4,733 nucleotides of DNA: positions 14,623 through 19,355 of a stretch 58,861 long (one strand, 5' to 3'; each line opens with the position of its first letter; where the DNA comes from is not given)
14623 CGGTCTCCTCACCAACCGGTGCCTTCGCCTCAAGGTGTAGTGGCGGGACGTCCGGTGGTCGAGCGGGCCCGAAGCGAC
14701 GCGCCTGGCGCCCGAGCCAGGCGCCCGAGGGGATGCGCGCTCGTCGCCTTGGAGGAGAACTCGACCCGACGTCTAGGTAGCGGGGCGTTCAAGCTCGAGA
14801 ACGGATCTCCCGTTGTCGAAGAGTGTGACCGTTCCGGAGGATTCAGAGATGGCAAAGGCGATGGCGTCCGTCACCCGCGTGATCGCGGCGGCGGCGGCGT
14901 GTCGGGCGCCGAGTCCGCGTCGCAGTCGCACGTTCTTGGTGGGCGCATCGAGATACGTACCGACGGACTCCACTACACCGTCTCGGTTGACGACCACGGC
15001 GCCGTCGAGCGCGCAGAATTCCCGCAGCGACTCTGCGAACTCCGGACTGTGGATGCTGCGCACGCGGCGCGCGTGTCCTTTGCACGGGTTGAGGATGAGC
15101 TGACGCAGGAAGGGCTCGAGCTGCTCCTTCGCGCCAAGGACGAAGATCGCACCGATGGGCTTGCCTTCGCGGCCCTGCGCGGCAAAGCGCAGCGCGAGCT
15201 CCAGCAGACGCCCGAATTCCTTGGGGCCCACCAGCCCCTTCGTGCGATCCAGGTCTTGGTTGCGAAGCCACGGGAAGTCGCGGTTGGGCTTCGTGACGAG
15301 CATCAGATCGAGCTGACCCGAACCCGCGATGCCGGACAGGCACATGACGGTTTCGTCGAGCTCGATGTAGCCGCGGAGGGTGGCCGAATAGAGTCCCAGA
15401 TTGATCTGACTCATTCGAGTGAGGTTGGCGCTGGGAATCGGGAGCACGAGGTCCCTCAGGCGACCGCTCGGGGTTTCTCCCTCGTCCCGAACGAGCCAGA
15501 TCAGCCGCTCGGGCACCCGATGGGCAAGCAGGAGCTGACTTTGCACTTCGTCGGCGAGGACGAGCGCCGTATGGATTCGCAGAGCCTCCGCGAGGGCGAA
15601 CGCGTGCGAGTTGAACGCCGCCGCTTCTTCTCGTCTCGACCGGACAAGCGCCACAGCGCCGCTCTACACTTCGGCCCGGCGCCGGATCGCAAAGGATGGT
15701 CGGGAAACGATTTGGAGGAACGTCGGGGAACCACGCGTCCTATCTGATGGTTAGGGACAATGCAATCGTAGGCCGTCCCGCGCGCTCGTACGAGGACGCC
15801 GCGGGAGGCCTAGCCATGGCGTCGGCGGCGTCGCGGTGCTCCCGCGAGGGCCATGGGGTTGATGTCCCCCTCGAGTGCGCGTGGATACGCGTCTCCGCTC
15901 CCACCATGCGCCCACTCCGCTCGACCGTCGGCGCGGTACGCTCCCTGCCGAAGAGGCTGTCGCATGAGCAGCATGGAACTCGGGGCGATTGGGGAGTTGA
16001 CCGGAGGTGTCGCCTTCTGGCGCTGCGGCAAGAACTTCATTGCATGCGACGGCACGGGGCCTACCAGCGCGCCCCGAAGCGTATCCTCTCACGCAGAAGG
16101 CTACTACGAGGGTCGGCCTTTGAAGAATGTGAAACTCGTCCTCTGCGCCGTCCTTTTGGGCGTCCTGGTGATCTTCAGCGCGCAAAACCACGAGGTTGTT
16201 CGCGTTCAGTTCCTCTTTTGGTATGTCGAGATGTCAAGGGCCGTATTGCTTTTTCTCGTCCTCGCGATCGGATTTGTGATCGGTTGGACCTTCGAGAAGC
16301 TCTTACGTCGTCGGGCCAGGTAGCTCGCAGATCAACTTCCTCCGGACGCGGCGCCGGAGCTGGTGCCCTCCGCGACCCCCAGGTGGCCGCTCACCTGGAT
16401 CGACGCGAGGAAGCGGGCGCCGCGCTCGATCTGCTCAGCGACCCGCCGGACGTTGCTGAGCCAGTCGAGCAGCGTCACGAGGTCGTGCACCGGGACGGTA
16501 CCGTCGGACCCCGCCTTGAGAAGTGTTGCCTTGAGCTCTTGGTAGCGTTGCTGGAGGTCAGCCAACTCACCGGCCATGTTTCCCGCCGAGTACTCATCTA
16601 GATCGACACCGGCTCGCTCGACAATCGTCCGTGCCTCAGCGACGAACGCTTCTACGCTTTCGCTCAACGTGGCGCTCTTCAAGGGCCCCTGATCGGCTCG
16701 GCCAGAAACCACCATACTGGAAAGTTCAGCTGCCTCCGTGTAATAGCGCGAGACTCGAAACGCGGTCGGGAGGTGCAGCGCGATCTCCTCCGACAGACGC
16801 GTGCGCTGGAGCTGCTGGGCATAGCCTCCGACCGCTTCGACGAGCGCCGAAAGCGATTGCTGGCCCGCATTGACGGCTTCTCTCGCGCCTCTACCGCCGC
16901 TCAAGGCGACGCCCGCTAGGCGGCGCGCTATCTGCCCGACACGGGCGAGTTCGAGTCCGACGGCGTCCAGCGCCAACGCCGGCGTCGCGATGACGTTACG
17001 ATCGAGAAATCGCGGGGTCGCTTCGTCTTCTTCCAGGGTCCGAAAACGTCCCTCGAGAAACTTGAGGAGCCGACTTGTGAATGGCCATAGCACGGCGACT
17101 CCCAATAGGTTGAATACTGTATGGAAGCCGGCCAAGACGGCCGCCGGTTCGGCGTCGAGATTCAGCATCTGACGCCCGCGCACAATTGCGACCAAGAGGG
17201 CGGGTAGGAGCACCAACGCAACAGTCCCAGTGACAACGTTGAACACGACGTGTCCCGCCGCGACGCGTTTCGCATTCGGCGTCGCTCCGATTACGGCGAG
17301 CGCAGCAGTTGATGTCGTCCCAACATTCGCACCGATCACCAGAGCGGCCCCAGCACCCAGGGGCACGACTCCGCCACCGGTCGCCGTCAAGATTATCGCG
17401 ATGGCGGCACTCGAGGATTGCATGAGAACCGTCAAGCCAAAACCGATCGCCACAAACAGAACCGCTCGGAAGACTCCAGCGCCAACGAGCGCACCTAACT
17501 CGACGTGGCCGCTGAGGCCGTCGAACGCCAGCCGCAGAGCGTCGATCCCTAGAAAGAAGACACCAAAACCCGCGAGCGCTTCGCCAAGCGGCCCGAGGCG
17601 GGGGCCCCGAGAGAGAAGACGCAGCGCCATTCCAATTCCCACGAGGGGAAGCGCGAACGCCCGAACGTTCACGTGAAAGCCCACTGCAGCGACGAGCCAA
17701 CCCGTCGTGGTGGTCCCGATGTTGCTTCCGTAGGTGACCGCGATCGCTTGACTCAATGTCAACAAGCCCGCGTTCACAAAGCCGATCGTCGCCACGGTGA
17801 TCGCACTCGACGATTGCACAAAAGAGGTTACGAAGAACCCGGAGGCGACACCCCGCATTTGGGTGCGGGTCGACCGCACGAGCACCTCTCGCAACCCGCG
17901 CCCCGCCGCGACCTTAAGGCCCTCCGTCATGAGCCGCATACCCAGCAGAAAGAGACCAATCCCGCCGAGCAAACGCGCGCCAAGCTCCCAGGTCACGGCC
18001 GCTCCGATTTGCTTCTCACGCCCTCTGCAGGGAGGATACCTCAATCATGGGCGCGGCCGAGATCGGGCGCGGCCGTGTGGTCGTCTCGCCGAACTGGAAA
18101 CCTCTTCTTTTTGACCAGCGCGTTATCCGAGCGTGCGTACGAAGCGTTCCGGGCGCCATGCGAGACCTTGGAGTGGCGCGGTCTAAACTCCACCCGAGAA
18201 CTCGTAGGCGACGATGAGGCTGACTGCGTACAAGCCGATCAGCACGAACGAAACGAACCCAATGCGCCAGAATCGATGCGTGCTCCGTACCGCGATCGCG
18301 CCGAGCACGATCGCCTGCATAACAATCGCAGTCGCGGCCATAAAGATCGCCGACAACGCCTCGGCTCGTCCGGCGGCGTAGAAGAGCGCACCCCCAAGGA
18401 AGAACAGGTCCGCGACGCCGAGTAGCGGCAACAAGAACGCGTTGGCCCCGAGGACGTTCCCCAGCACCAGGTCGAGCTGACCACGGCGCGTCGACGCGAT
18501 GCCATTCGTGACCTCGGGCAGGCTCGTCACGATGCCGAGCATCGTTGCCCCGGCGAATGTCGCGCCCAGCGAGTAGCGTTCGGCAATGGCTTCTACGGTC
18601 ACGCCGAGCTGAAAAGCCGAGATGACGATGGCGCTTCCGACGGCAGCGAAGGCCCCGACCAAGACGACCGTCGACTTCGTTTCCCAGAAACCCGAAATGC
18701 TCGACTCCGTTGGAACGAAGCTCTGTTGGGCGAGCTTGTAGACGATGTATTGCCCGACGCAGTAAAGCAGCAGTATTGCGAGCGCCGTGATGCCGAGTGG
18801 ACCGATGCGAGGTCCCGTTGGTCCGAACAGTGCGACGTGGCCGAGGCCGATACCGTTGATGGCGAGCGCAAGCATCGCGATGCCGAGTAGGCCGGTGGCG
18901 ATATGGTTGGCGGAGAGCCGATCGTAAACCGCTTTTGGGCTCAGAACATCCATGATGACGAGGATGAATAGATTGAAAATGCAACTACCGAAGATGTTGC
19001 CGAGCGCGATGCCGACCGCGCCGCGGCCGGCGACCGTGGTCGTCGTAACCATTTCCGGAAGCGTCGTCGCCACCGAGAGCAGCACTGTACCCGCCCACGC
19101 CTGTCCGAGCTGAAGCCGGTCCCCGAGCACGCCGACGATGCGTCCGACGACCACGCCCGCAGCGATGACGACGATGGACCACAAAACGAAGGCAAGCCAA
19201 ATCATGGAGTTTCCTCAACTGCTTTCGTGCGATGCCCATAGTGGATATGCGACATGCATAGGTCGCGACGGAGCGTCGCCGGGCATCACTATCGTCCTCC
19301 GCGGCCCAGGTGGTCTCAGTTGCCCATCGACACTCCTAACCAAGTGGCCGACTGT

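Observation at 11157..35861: Island cargo looks like a horizontally carried c-di-AMP plus ion/osmotic homeostasis module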

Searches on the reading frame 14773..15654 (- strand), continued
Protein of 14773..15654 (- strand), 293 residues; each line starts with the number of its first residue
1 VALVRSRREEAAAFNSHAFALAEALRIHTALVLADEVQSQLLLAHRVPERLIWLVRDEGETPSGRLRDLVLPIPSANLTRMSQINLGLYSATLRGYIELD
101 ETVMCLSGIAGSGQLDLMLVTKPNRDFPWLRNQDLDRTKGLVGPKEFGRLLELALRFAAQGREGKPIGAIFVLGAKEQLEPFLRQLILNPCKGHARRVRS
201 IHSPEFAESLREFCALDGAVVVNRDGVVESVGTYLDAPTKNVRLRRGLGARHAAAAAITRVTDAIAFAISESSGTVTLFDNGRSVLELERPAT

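Call 78: search_protein_families(library=pfam, proteins=[P0020, P0071, window:14773-15654:-, L036:9962-10885:+, L012:9980-10870:+], max_evalue=5)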
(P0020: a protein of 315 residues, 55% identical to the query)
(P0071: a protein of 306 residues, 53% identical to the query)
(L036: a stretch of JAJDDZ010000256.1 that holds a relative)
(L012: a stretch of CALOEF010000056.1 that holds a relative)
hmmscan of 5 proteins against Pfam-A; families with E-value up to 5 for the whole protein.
P0020 (315 aa): 3 families
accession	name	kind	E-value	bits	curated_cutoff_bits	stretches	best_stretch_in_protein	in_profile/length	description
PF02457.21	DAC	-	4.2e-19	68.7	27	1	175-299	4-118/119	DisA bacterial checkpoint controller nucleotide-binding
PF21755.2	DacZ_P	-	4.1e-06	26.9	27.4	1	27-136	3-114/125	Probable sensor domain DacZ_P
PF10282.15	Lactonase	-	0.04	13.6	21.7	1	255-298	182-221/344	Lactonase, 7-bladed beta-propeller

P0071 (306 aa): 3 families
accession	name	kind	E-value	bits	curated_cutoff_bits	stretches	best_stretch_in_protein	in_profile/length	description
PF02457.21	DAC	-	3.6e-19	68.9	27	1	167-292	3-118/119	DisA bacterial checkpoint controller nucleotide-binding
PF21755.2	DacZ_P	-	2.5e-05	24.4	27.4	1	20-129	4-114/125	Probable sensor domain DacZ_P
PF02887.21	PK_C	-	0.052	14.1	28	1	21-129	3-113/114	Pyruvate kinase, alpha/beta domain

window:14773-15654:- (293 aa): 2 families
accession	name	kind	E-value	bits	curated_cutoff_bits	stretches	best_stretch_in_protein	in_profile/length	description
PF02457.21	DAC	-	7.1e-22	77.7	27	1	158-283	3-118/119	DisA bacterial checkpoint controller nucleotide-binding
PF21755.2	DacZ_P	-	0.14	12.3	27.4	1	14-121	5-115/125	Probable sensor domain DacZ_P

L036:9962-10885:+ (307 aa): 2 families
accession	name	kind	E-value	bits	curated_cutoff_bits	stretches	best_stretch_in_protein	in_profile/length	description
PF02457.21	DAC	-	1.1e-20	73.8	27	1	163-287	3-117/119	DisA bacterial checkpoint controller nucleotide-binding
PF21755.2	DacZ_P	-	7.4e-08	32.6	27.4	1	15-125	2-114/125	Probable sensor domain DacZ_P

L012:9980-10870:+ (296 aa): 2 families
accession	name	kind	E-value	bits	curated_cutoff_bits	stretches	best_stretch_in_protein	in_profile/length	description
PF02457.21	DAC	-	4.3e-21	75.1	27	1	162-288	2-118/119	DisA bacterial checkpoint controller nucleotide-binding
PF21755.2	DacZ_P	-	7.2e-07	29.4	27.4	1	17-126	5-115/125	Probable sensor domain DacZ_P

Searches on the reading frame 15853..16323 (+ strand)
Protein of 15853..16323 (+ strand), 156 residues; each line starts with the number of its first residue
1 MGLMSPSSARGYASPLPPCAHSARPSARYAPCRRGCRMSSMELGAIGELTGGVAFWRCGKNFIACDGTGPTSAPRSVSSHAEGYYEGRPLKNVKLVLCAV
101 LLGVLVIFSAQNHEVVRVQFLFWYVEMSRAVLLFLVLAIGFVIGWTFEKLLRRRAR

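Call 37: search_protein_families(library=pfam, proteins=[window:15853-16323:+], max_evalue=0.01)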
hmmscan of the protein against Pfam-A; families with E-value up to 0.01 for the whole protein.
window:15853-16323:+ (156 aa): 1 family
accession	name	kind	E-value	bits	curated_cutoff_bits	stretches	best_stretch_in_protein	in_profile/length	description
PF06305.16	LapA_dom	-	2.3e-09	37.5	28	1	111-147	1-37/64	Lipopolysaccharide assembly protein A domain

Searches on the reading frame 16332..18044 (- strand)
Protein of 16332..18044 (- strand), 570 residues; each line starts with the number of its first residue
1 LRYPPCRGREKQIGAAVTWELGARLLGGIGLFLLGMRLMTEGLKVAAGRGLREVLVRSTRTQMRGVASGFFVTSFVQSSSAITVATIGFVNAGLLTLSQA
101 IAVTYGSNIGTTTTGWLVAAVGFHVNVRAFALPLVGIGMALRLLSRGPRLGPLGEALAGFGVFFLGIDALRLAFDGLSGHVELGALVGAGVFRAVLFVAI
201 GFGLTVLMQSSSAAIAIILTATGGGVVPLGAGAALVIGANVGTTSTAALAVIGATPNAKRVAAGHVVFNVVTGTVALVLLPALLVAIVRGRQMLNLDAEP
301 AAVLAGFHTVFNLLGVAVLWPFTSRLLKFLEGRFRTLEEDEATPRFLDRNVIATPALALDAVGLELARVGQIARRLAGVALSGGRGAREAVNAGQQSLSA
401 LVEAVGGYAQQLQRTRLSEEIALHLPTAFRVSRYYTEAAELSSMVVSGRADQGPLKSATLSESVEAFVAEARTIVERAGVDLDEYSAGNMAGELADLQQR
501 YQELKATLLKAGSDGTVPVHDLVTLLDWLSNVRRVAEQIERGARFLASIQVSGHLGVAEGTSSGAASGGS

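Call 6: search_protein_families(library=pfam, proteins=[window:16332-18044:-], max_evalue=0.01)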
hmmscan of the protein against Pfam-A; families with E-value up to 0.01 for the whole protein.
window:16332-18044:- (570 aa): 1 family
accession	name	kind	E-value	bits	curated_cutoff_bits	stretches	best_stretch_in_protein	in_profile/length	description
PF02690.20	Na_Pi_cotrans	-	3.5e-48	163.6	29.1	2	31-170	1-135/137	Na+/Pi-cotransporter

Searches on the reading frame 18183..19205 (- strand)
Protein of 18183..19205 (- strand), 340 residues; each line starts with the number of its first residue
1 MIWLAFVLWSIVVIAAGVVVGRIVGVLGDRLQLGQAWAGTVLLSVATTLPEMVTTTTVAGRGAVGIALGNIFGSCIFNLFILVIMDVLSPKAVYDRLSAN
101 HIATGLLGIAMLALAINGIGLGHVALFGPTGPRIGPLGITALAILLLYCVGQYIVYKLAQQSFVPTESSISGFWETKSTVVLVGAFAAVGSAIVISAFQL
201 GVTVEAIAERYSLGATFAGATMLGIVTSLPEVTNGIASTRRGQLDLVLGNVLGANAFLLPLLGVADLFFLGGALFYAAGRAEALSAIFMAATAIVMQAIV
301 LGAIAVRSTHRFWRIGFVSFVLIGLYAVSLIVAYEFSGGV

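Call 6: search_protein_families(library=pfam, proteins=[window:18183-19205:-], max_evalue=0.01)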
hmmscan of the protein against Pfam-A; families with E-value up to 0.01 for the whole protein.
window:18183-19205:- (340 aa): 1 family
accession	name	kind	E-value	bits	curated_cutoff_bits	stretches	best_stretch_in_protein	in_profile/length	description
PF01699.29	Na_Ca_ex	-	6.3e-23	81.9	24.9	2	183-333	3-149/151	Sodium/calcium exchanger protein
